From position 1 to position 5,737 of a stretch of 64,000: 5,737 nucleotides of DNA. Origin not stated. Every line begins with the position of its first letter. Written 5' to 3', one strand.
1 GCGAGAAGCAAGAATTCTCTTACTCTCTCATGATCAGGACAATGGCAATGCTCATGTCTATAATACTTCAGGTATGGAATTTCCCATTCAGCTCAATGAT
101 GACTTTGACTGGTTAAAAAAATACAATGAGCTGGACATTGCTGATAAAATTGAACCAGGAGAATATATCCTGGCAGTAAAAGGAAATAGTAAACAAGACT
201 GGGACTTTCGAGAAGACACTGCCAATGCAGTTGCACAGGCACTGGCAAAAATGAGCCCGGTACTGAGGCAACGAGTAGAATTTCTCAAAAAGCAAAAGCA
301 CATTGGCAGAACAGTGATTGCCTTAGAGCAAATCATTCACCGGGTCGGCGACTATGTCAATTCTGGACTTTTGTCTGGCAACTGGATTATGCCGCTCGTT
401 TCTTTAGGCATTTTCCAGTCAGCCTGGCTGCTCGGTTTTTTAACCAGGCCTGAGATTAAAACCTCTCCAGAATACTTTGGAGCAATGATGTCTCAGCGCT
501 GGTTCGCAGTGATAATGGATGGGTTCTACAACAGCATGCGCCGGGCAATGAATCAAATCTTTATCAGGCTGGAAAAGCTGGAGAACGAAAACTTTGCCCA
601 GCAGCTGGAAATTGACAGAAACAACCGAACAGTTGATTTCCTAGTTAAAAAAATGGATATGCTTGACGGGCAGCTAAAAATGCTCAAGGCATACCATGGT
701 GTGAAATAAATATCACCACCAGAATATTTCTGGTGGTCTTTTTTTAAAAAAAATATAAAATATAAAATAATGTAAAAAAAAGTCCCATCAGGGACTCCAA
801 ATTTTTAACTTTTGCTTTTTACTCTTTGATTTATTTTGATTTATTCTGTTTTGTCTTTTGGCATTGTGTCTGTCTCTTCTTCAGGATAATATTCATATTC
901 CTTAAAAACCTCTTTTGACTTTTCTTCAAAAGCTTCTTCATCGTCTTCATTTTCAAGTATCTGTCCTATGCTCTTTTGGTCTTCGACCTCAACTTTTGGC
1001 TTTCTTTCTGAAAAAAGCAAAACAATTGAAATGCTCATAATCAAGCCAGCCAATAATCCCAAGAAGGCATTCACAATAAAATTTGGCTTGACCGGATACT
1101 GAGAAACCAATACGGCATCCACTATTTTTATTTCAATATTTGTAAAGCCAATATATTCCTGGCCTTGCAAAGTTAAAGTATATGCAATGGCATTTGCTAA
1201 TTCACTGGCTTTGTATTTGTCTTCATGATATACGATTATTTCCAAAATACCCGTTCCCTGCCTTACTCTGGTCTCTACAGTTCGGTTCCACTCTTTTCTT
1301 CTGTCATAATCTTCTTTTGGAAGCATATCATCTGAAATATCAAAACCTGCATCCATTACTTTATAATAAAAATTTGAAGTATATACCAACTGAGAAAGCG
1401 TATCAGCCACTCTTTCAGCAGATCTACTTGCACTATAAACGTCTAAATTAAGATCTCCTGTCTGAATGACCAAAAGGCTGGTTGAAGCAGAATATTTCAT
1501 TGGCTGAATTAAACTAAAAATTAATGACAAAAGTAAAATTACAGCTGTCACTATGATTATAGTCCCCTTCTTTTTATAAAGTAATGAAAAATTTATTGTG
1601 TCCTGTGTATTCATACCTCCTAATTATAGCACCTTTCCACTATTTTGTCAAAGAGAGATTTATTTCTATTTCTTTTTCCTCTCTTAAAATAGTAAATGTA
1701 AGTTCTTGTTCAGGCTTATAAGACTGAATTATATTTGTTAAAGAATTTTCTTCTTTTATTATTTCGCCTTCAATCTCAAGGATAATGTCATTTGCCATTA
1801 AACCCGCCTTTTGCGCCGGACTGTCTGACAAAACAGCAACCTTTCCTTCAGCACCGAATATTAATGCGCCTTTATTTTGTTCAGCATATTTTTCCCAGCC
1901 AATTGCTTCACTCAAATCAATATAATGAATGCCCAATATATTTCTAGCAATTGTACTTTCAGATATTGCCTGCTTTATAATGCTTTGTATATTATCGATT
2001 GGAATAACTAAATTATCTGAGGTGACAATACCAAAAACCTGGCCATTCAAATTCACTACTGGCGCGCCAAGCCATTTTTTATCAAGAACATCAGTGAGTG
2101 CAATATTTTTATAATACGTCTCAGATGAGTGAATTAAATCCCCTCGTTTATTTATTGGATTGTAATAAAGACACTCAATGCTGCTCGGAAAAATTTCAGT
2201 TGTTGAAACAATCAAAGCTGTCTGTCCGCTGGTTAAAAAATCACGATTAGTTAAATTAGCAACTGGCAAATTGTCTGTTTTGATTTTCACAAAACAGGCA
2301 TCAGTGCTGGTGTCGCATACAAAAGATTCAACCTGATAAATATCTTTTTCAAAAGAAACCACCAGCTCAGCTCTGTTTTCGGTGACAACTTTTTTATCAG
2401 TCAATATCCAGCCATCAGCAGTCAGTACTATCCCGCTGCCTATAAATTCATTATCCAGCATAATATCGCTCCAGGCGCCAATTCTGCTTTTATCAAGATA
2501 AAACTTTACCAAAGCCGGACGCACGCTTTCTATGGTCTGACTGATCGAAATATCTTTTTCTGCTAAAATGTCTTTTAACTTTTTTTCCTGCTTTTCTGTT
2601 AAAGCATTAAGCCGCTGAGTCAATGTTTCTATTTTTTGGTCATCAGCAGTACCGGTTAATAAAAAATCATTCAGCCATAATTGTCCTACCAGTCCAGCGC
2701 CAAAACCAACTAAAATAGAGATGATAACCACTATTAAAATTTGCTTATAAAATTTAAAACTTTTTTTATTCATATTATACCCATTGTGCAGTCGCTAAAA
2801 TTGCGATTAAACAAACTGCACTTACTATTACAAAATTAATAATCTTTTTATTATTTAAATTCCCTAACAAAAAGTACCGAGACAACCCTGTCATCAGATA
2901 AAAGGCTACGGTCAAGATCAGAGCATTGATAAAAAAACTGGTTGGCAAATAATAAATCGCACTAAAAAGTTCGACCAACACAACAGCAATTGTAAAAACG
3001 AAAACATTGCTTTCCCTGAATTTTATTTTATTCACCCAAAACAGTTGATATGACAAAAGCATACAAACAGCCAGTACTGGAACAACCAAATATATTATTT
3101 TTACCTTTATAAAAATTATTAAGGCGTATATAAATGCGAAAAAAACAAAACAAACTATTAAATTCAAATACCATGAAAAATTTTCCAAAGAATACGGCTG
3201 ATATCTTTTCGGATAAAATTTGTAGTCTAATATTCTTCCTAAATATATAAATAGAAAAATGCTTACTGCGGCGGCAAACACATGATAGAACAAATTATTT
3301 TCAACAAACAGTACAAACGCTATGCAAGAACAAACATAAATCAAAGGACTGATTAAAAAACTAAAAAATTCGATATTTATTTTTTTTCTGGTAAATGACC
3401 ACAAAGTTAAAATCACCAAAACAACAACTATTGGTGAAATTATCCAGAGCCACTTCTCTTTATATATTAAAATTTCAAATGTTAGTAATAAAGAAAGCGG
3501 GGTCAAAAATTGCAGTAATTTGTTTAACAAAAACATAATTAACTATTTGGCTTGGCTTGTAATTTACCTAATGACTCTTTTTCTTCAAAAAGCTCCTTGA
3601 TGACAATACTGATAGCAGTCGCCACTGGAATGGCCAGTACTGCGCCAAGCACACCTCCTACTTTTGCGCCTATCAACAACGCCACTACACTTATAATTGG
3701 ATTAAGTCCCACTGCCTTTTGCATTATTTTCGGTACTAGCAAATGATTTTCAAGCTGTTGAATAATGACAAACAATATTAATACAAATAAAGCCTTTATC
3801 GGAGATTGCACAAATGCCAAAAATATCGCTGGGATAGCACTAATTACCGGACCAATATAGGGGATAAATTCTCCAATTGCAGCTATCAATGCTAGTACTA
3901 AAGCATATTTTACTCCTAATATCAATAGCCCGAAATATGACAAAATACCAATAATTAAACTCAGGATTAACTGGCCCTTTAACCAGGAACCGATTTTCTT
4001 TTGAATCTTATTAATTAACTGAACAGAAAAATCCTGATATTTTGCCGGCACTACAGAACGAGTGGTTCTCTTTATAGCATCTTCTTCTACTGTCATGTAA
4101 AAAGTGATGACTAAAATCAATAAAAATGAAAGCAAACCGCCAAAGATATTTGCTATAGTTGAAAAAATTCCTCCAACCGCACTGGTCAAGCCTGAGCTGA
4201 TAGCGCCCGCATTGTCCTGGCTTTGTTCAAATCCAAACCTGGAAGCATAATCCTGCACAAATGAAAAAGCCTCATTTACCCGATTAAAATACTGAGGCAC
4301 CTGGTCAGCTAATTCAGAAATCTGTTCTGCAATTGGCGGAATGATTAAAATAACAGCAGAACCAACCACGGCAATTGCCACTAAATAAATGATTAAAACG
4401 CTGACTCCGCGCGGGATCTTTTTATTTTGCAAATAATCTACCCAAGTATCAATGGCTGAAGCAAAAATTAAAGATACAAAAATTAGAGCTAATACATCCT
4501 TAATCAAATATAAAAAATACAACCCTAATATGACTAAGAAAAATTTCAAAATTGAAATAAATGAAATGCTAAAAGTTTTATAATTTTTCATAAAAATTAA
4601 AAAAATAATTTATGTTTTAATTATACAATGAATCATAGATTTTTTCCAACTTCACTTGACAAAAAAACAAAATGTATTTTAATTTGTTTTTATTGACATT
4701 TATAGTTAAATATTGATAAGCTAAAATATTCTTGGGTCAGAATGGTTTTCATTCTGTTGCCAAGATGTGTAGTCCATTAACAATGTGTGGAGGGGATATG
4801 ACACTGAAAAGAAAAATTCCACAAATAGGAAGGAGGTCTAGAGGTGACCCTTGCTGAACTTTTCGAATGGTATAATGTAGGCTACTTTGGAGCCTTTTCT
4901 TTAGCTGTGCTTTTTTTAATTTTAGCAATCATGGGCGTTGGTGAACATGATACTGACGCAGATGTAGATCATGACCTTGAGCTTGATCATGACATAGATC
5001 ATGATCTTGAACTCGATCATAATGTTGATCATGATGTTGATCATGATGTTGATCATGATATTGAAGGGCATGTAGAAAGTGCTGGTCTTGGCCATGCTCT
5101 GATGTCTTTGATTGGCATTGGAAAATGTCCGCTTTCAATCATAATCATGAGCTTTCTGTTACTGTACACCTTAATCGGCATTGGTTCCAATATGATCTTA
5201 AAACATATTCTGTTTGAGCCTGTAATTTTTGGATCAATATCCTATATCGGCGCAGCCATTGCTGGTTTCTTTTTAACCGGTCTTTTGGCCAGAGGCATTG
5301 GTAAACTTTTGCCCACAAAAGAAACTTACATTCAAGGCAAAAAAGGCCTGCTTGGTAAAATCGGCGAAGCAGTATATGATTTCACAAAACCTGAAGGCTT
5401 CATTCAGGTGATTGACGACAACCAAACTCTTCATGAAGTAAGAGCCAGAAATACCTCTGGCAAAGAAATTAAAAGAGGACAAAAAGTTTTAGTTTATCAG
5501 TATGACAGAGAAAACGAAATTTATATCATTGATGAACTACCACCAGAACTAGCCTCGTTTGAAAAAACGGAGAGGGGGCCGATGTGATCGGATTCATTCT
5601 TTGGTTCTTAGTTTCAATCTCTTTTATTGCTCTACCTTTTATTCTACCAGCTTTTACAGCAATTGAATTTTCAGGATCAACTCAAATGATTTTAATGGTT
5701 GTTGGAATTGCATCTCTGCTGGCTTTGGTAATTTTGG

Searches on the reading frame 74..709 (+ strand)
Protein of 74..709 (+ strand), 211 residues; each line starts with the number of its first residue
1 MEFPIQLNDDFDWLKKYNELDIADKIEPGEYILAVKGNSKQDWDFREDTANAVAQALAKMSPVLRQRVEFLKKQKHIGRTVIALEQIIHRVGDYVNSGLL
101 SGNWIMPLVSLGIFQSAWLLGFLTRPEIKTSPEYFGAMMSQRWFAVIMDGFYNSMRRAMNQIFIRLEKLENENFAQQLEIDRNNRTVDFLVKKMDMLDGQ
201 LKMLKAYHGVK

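Call 35: search_protein_families(library=pfam, proteins=[window:74-709:+], max_evalue=0.001)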
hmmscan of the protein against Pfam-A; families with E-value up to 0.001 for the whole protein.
window:74-709:+ (211 aa): 0 families

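Call 48: find_encoding_contigs(protein=window:74-709:+, flank=10000, max_places=3)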
Protein window:74-709:+ (211 aa): no gene with exactly this product is on record in the collection.

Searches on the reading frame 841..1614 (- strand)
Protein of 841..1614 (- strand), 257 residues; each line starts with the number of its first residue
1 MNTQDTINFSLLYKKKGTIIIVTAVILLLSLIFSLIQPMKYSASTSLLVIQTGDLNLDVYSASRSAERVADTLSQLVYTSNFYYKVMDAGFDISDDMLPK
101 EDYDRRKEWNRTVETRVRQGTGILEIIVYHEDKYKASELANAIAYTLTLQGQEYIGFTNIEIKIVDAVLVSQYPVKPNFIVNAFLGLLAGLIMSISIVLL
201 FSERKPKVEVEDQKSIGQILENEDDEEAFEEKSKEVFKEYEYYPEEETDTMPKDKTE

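Call 35: search_protein_families(library=pfam, proteins=[window:841-1614:-], max_evalue=0.001)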
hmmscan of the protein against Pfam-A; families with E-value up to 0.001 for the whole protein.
window:841-1614:- (257 aa): 2 families
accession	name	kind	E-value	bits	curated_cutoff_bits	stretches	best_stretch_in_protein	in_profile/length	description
PF02706.20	Wzz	-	3.7e-07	30.8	25.5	1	10-62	10-67/91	Chain length determinant protein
PF13807.11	GNVR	-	0.00037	20.8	27.7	1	161-200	40-79/82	G-rich domain on putative tyrosine kinase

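Call 50: find_encoding_contigs(protein=window:841-1614:-, flank=10000, max_places=2)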
Protein window:841-1614:- (257 aa): 10 contigs read that carry it; 2 places shown.
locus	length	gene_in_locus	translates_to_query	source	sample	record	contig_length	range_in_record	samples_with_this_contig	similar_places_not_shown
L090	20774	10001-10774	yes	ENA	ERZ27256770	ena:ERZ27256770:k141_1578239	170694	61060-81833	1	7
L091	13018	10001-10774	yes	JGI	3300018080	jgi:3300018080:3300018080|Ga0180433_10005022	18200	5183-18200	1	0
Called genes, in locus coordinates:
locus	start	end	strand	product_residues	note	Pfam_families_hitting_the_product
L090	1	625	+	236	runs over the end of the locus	-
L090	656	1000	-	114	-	-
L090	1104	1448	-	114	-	PF00453:Ribosomal_L20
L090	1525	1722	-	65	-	PF01632:Ribosomal_L35p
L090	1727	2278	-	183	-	PF05198:IF3_N, PF00707:IF3_C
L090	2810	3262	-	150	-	PF01668:SmpB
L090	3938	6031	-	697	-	PF01145:Band_7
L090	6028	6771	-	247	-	-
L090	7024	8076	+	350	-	PF01594:AI-2E_transport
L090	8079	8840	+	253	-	PF18900:DUF5656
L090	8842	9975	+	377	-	PF13365:Trypsin_2, PF13180:PDZ_2, PF17820:PDZ_6 (weak)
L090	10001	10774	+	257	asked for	PF02706:Wzz (weak)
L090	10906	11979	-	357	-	-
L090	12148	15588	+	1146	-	-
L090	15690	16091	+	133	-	-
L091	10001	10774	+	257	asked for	PF02706:Wzz (weak)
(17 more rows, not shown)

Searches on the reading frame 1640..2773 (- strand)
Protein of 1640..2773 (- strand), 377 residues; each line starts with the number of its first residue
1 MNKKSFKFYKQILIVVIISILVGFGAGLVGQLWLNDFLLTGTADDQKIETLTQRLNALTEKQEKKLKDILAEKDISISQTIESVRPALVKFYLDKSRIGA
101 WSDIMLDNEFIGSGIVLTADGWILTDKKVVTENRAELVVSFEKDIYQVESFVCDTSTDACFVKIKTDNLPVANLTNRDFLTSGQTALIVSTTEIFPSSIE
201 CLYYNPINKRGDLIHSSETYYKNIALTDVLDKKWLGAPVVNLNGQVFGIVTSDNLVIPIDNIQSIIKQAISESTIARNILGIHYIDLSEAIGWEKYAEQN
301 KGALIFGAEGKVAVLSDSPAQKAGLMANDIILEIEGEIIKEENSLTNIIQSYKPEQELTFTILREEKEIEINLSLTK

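Call 35: search_protein_families(library=pfam, proteins=[window:1640-2773:-], max_evalue=0.001)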
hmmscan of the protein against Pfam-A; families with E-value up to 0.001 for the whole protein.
window:1640-2773:- (377 aa): 4 families
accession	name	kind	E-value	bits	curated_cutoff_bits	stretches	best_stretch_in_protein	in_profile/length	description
PF13180.12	PDZ_2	-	1.3e-11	45.1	27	1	312-375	14-80/80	PDZ domain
PF13365.12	Trypsin_2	-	3.8e-09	37.9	27.6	1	112-249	1-144/144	Trypsin-like peptidase domain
PF17820.7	PDZ_6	-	5.8e-06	26.4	27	1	313-357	4-47/54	PDZ domain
PF04495.20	GRASP55_65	-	0.00037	21.3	27.7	1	312-367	48-103/138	GRASP55/65 PDZ-like domain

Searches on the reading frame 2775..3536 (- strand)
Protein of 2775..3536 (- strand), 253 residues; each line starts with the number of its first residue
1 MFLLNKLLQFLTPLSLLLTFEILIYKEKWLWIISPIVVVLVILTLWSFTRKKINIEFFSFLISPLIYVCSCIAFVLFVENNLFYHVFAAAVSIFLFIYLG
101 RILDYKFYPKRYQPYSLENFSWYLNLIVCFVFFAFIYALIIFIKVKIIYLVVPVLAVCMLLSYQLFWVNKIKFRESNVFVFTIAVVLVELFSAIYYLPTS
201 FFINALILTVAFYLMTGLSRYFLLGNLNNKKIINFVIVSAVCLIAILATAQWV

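Call 35: search_protein_families(library=pfam, proteins=[window:2775-3536:-], max_evalue=0.001)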
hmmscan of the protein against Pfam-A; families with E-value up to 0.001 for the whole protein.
window:2775-3536:- (253 aa): 1 family
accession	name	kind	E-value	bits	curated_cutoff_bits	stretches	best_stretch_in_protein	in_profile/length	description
PF18900.5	DUF5656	-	8.5e-10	38.8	23.3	1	126-246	123-239/242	Protein of unknown function (DUF5656)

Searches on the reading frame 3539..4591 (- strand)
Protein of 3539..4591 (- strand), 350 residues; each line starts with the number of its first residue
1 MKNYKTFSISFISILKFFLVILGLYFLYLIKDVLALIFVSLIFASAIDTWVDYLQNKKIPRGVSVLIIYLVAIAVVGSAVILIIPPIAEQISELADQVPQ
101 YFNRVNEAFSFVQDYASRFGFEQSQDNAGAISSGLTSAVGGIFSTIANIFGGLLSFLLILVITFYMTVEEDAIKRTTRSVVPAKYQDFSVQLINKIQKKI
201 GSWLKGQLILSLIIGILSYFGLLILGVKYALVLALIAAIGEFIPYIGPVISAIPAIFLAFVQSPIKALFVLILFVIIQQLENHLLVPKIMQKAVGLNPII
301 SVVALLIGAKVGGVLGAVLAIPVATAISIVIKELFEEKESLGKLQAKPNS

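Call 35: search_protein_families(library=pfam, proteins=[window:3539-4591:-], max_evalue=0.001)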
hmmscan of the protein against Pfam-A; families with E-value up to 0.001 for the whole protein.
window:3539-4591:- (350 aa): 1 family
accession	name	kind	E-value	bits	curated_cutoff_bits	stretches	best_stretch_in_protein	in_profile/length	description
PF01594.21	AI-2E_transport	-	1e-72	245.6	34.3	1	15-333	3-325/327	AI-2E family transporter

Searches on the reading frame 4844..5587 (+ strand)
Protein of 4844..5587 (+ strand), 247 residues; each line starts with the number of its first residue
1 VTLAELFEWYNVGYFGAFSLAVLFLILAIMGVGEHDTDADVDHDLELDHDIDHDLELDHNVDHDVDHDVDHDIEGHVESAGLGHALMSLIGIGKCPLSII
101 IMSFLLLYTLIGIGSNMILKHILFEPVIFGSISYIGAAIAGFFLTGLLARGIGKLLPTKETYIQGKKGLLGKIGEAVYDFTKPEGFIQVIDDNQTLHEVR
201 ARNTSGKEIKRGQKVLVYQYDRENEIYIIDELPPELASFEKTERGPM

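Call 35: search_protein_families(library=pfam, proteins=[window:4844-5587:+], max_evalue=0.001)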
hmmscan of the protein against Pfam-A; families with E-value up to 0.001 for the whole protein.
window:4844-5587:+ (247 aa): 1 family
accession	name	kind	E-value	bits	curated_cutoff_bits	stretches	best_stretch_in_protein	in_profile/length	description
PF21001.2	YqiJ_N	-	6e-07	30.1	23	1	58-139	46-109/116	Inner membrane protein YqiJ, N-terminal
